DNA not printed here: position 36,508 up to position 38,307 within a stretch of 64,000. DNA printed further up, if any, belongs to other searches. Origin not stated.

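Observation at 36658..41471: Candidate undescribed C1/aldol module: two DapA-like aldolase::Fae-like fusion proteins, a Cys-rich mini-protein and an orphan 415-aa protein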

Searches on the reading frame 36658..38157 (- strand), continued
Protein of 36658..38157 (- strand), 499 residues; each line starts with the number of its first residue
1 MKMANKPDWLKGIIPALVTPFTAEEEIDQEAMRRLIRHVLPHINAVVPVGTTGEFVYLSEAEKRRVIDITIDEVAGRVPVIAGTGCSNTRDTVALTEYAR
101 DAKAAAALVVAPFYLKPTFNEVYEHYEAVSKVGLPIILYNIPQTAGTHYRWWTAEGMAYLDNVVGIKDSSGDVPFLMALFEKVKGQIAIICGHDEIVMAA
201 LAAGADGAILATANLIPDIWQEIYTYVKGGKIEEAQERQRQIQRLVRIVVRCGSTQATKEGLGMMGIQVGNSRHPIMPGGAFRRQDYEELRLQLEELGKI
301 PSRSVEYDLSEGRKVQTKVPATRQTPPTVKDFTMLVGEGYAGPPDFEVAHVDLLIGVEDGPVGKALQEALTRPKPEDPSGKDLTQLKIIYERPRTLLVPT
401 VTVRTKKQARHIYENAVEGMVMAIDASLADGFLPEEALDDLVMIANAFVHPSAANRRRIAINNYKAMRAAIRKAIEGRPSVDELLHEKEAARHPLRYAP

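Call 10: find_related_loci(query=window:36658-38157:-, collection=genome_contigs, flank=8000)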
Query window:36658-38157:- (499 aa) in genome_contigs; peptide patterns used: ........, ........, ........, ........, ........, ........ (x = any residue, [..] = any of these).
125 stretches matched a pattern; 52 encode a relative of the query (tblastn E <= 1e-3); 52 distinct loci.
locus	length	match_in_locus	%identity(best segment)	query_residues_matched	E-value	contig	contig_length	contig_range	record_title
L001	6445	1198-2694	93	1-499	0e+0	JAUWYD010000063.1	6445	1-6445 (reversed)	MAG: Chloroflexota bacterium isolate CSMAG_2701 CSMAG_2701_k141_1129058_length_6445_cov_20.6336, whole genome shotgun se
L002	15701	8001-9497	89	1-499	0e+0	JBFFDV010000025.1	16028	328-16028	MAG: Anaerolineae bacterium isolate Mix_mud13.2021.11.53 k141_2543372_length_16028_cov_13.0716, whole genome shotgun seq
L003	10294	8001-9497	89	1-499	0e+0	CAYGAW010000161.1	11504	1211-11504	MAG TPA_asm: uncultured Anaerolineales bacterium isolate ERP108616_co1_293 genome assembly, contig: k119_188572, whole g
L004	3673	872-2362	84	3-499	0e+0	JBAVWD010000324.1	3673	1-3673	MAG: Anaerolineae bacterium isolate MFD01591_ilm_asm_bin2 k127_60722, whole genome shotgun sequence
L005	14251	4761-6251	85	3-499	0e+0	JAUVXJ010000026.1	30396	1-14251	MAG: Chloroflexota bacterium isolate CSMAG_1213 CSMAG_1213_k141_1003161_length_30396_cov_19.9862, whole genome shotgun s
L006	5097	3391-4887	89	1-499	0e+0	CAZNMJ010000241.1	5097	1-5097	MAG TPA_asm: uncultured Anaerolineales bacterium isolate SRP239594_co1_144 genome assembly, contig: NODE_12281_length_50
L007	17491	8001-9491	86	3-499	0e+0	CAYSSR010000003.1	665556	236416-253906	MAG TPA_asm: uncultured Anaerolineales bacterium isolate binchicken_co178_113 genome assembly, contig: NODE_10_length_66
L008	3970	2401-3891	85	3-499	0e+0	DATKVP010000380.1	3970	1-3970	MAG TPA_asm: Anaerolineae bacterium isolate SMAG_U14136 k141_2552936, whole genome shotgun sequence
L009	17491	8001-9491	85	3-499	0e+0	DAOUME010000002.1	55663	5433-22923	MAG TPA_asm: Anaerolineae bacterium isolate W31_79 k127_142368, whole genome shotgun sequence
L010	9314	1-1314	85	62-499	0e+0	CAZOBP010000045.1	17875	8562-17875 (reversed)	MAG TPA_asm: uncultured Anaerolineales bacterium isolate binchicken_co228_446 genome assembly, contig: NODE_4363_length_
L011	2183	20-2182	83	3-480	0e+0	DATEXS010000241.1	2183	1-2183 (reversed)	MAG TPA_asm: Anaerolineae bacterium isolate SMAG_U8425 k141_135420, whole genome shotgun sequence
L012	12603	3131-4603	72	2-499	0e+0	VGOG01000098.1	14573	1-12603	MAG: Chloroflexi bacterium isolate K_DeepCast_250m_m2_317 K_DeepCast_250m_m2_317_Ga0194125_10008397, whole genome shotgu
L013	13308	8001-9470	72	3-499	0e+0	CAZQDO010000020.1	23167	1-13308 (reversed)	MAG TPA_asm: uncultured Anaerolineae bacterium isolate binchicken_co338_52 genome assembly, contig: NODE_433_length_2316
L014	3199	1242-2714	73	6-499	0e+0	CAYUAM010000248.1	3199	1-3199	MAG TPA_asm: uncultured Anaerolineales bacterium isolate binchicken_co376_259 genome assembly, contig: NODE_51011_length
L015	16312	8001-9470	71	3-499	0e+0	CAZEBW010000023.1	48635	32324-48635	MAG TPA_asm: uncultured Anaerolineae bacterium isolate binchicken_co17_112 genome assembly, contig: NODE_2192_length_486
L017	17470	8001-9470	69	2-499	0e+0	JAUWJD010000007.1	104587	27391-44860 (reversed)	MAG: Chloroflexota bacterium isolate CSMAG_2311 CSMAG_2311_k127_365488_length_104587_cov_17.2209, whole genome shotgun s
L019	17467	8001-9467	70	3-499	0e+0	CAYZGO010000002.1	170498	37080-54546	MAG TPA_asm: uncultured Anaerolineales bacterium isolate binchicken_co100_350 genome assembly, contig: NODE_48_length_17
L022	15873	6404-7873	67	3-499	0e+0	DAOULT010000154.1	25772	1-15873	MAG TPA_asm: Anaerolineae bacterium isolate W31_52 k127_1029658, whole genome shotgun sequence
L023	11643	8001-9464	68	3-499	0e+0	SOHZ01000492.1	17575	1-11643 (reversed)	MAG: Anaerolineales bacterium isolate E26_bin7 NODE_104_length_17575_cov_14.300628, whole genome shotgun sequence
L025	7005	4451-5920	64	3-499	0e+0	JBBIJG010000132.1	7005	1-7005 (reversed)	MAG: Caldilineae bacterium isolate BR1F70218_bin_157 NODE_2814_length_7005_cov_2.986331, whole genome shotgun sequence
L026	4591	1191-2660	67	3-499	0e+0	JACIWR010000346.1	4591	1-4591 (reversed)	MAG: Anaerolineae bacterium isolate MAG-31 Anaerolineae_A3_bin18_Scaffold_346, whole genome shotgun sequence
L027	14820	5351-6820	66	3-499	0e+0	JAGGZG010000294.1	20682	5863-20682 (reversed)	MAG: Anaerolineae bacterium isolate AUK198 PB_MBMC_152_c_000000000214, whole genome shotgun sequence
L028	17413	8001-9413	63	5-499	0e+0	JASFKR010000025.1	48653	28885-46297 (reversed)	MAG: Myxococcales bacterium isolate D0817M02metaG_Bin_452 D0817M02metaG_FD_scaffold_70_c1, whole genome shotgun sequence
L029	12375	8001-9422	62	3-499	0e+0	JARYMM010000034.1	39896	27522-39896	MAG: Anaerolineae bacterium isolate A05DMB-I-32 NODE_34_length_39896_cov_6.751400, whole genome shotgun sequence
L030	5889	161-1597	63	3-499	0e+0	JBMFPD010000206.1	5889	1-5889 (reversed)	MAG: Anaerolineae bacterium isolate KM4338-54 NODE_206_length_5889_cov_3.454749, whole genome shotgun sequence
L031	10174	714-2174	59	3-499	0e+0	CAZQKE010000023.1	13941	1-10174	MAG TPA_asm: uncultured Anaerolineaceae bacterium isolate binchicken_co219_462 genome assembly, contig: k141_1102535, wh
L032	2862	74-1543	57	3-499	0e+0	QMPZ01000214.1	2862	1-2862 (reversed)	MAG: Candidatus Aerophobetes bacterium isolate B47_G16 B47_Guay16_scaffold_47835, whole genome shotgun sequence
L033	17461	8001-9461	58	3-499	0e+0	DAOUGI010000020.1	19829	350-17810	MAG TPA_asm: Anaerolineae bacterium isolate R44_137 k83_2749084, whole genome shotgun sequence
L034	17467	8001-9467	57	2-499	0e+0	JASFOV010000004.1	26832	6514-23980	MAG: Anaerolineae bacterium isolate D0819M12metaG_Bin_204 D0819M12metaG_FD_scaffold_60_c1, whole genome shotgun sequence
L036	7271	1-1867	60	4-499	0e+0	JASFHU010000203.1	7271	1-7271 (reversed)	MAG: Anaerolineae bacterium isolate D0608S02metaG_Bin_207 D0608S02metaG_FD_scaffold_3574_c1, whole genome shotgun sequen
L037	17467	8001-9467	59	2-499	0e+0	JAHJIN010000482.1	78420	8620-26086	MAG: Chloroflexota bacterium isolate Modern_marine_rock_biofilm.mb.101 Modern_marine_roc.mb.101_k141_684745, whole genom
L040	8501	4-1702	56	4-499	0e+0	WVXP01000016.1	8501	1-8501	MAG: Proteobacteria bacterium isolate CS1-C027 C_merged_R1_(paired)_contig_15783, whole genome shotgun sequence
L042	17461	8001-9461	57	4-499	0e+0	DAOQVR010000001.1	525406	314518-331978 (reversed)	MAG TPA_asm: Anaerolineae bacterium isolate AMR_MDS_1083 NODE_4_length_525406_cov_23.496927, whole genome shotgun sequen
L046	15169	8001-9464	60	3-499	0e+0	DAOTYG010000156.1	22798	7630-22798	MAG TPA_asm: Anaerolineae bacterium isolate H23_313 k115_790158, whole genome shotgun sequence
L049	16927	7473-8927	57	4-499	0e+0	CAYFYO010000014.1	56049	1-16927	MAG TPA_asm: uncultured Thermodesulfobacteriota bacterium isolate ERP108616_co2_127 genome assembly, contig: NODE_565_le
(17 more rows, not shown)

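Call 15: search_protein_families(library=pfam, proteins=[L033:4778-6046:+, L023:1981-2931:+, L025:3537-4403:+, L017:4330-5073:+, L036:1883-2413:+], max_evalue=0.01)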
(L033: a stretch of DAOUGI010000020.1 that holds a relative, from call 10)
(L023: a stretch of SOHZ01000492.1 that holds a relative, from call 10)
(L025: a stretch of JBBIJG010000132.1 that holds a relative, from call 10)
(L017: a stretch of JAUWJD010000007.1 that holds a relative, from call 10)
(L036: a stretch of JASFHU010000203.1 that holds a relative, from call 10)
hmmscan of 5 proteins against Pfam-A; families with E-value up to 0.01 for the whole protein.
L033:4778-6046:+ (422 aa): 0 families

L023:1981-2931:+ (316 aa): 0 families

L025:3537-4403:+ (288 aa): 1 family
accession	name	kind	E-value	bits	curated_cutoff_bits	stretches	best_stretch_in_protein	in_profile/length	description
PF01261.30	AP_endonuc_2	-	9.6e-25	88.1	31.1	1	38-285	3-247/249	Xylose isomerase-like TIM barrel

L017:4330-5073:+ (247 aa): 1 family
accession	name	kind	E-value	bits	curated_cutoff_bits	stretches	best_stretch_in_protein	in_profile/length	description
PF00923.25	TAL_FSA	-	2.5e-53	181.7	27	1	3-230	1-238/285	Transaldolase/Fructose-6-phosphate aldolase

L036:1883-2413:+ (176 aa): 1 family
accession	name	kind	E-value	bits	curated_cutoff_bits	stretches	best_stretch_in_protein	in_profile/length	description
PF00293.34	NUDIX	-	6.3e-18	65.5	21.1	1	20-147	5-132/134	NUDIX domain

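Call 46: search_protein_families(library=ncbifam, proteins=[L023:1981-2931:+, L033:4778-6046:+, L034:13201-14409:-], max_evalue=0.001)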
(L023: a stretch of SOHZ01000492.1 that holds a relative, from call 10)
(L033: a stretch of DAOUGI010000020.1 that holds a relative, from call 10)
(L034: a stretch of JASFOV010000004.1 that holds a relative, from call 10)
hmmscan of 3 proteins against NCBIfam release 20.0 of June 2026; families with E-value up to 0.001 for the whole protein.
L023:1981-2931:+ (316 aa): 0 families

L033:4778-6046:+ (422 aa): 0 families

L034:13201-14409:- (402 aa): 62 families (the best 25 are shown)
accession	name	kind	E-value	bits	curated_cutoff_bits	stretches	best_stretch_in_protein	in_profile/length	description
NF006756.0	PRK09276.1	subfamily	4.7e-161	536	507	1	17-399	2-384/387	LL-diaminopimelate aminotransferase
TIGR03540.1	DapC_direct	equivalog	1.3e-155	518.1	593.25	1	19-399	2-382/383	LL-diaminopimelate aminotransferase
NF005977.0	PRK08068.1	subfamily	8.1e-123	410.5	494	1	17-400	3-386/391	transaminase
NF004611.0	PRK05942.1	equivalog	3.4e-122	408.2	628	1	16-398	5-387/394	aspartate aminotransferase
NF005815.0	PRK07681.1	equivalog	1.3e-121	406.3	545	1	17-399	3-384/399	LL-diaminopimelate aminotransferase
NF005613.0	PRK07366.1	equivalog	1.9e-117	392.6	486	1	17-400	1-387/391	LL-diaminopimelate aminotransferase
NF006604.0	PRK09148.1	equivalog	1.1e-116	390.2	648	1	21-400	6-388/406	LL-diaminopimelate aminotransferase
NF006033.0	PRK08175.1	equivalog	8.1e-115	384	647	1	16-399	6-392/407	alanine transaminase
NF006387.0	PRK08636.1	equivalog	3.4e-102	342.5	675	1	21-400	8-397/403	LL-diaminopimelate aminotransferase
NF004937.0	PRK06290.1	equivalog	3.7e-83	279.5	585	1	45-367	43-370/410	LL-diaminopimelate aminotransferase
TIGR03537.1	DapC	equivalog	3.8e-76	256.3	453.6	1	52-396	6-346/350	succinyldiaminopimelate transaminase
NF041364.1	GntC_guanitoxin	equivalog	1.8e-74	250.8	415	1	51-400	3-356/356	guanitoxin biosynthesis PLP-dependent (S)-gamma-hydroxy-L-arginine cyclodehydratase GntC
NF006229.0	PRK08361.1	equivalog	3.5e-58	197.5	624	1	40-398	24-385/391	aspartate aminotransferase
NF041091.1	asp_aminotase_Arch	equivalog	4.9e-58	196.8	550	1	21-400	2-374/376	aspartate aminotransferase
NF004770.0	PRK06108.1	subfamily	3.5e-56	190.7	422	1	38-400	25-391/396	pyridoxal phosphate-dependent aminotransferase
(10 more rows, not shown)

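Call 52: search_solved_structures(query=A3, max_evalue=10)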
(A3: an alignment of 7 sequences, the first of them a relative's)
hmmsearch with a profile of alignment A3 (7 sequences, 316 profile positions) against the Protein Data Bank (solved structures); distinct sequences matched with E-value up to 10: 4.
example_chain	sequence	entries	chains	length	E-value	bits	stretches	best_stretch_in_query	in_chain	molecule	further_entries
3rj2_X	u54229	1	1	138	0.34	13.2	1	209-247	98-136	Putative uncharacterized protein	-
3jcm_L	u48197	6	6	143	0.9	11.8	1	95-151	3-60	Spliceosomal protein DIB1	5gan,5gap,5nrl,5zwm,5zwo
2o4x_B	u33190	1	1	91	1.6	11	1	28-66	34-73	Staphylococcal nuclease domain-containing protein 1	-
2e6n_A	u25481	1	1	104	1.9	10.7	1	29-66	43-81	Staphylococcal nuclease domain-containing protein 1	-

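Call 64: search_protein_families(library=pfam, proteins=[L040:1893-3077:+, L040:3161-4567:+, L042:3411-4676:+, L023:9528-10472:+, L026:3134-4426:+, L027:4766-5134:+, L027:6892-7293:+, L013:5163-6128:-, L019:9863-11215:-, L012:4609-6234:+], max_evalue=0.001)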
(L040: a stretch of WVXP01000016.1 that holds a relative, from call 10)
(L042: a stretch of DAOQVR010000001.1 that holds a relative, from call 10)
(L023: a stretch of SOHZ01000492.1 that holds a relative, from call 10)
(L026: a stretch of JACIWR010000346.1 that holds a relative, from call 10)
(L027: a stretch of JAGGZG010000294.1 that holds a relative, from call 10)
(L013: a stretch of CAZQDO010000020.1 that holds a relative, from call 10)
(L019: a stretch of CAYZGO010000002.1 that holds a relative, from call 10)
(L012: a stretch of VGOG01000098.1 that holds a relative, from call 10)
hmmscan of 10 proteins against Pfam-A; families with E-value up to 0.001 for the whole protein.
L040:1893-3077:+ (394 aa): 2 families
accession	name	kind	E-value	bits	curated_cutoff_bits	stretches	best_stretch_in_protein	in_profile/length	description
PF13378.12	MR_MLE_C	-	1.8e-48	165.6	29.4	1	146-358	2-218/219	Enolase C-terminal domain-like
PF02746.21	MR_MLE_N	-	4.3e-17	62.8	22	1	30-125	27-117/117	Mandelate racemase / muconate lactonizing enzyme, N-terminal domain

L040:3161-4567:+ (468 aa): 1 family
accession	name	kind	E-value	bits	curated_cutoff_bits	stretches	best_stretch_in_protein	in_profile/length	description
PF06253.16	MTTB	-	2.8e-74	250.4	25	1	8-427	29-447/500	Trimethylamine methyltransferase (MTTB)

L042:3411-4676:+ (421 aa): 2 families
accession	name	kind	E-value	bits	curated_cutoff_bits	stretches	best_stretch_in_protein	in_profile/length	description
PF00587.30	tRNA-synt_2b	-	1.4e-33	116.9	29.3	1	217-397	5-179/179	tRNA synthetase class II core domain (G, H, P, S and T)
PF02403.27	Seryl_tRNA_N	-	5.6e-24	84.9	28.2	1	1-106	1-108/108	Seryl-tRNA synthetase N-terminal domain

L023:9528-10472:+ (314 aa): 2 families
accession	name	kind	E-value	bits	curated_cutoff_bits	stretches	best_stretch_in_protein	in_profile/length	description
PF02274.22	ADI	-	8.8e-12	45.2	22.8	1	85-225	103-257/377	Arginine deiminase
PF19420.4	DDAH_eukar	-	0.00022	21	23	1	76-192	29-156/291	N,N dimethylarginine dimethylhydrolase, eukaryotic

L026:3134-4426:+ (430 aa): 2 families
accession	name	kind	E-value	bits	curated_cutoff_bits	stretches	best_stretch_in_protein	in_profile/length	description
PF00004.35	AAA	-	0.00031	21.6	21.2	0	162-183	1-22/131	ATPase family associated with various cellular activities (AAA)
PF13191.12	AAA_16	-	0.00092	20.2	32.6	0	156-220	21-90/167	AAA ATPase domain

L027:4766-5134:+ (122 aa): 3 families
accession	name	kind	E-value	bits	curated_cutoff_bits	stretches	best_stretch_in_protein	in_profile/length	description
PF01909.29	NTP_transf_2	-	2e-11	44.6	21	1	32-114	13-91/93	Nucleotidyltransferase domain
PF18765.7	Polbeta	-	2.9e-09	37.4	26.9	1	33-117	9-89/93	Polymerase beta, Nucleotidyltransferase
PF22600.2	MTPAP-like_central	-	0.00031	21.3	27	1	11-74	16-76/139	Poly(A) RNA polymerase, mitochondrial-like, central palm domain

L027:6892-7293:+ (133 aa): 1 family
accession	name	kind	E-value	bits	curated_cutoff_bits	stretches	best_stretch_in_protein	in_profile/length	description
PF00072.30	Response_reg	-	2.4e-24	86.1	30.2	1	5-118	1-110/111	Response regulator receiver domain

L013:5163-6128:- (321 aa): 0 families

L019:9863-11215:- (450 aa): 2 families
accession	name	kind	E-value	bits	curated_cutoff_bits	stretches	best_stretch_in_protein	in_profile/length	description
PF03816.19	LytR_cpsA_psr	-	1.8e-41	142.2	24.6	1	96-253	1-148/150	LytR_cpsA_psr family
PF13399.11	LytR_C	-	6.9e-12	46.6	22.2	1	357-445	2-86/86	LytR cell envelope-related transcriptional attenuator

L012:4609-6234:+ (541 aa): 3 families
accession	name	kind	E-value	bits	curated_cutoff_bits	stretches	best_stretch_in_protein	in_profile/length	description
PF04389.22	Peptidase_M28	-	6.8e-34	117.7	21.3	1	264-455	1-179/193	Peptidase family M28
PF00404.24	Dockerin_1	-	0.00013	22.6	22.9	1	483-533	2-53/57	Dockerin type I domain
PF05450.20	Nicastrin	-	0.00078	19.5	25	0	280-350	4-74/218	Nicastrin large lobe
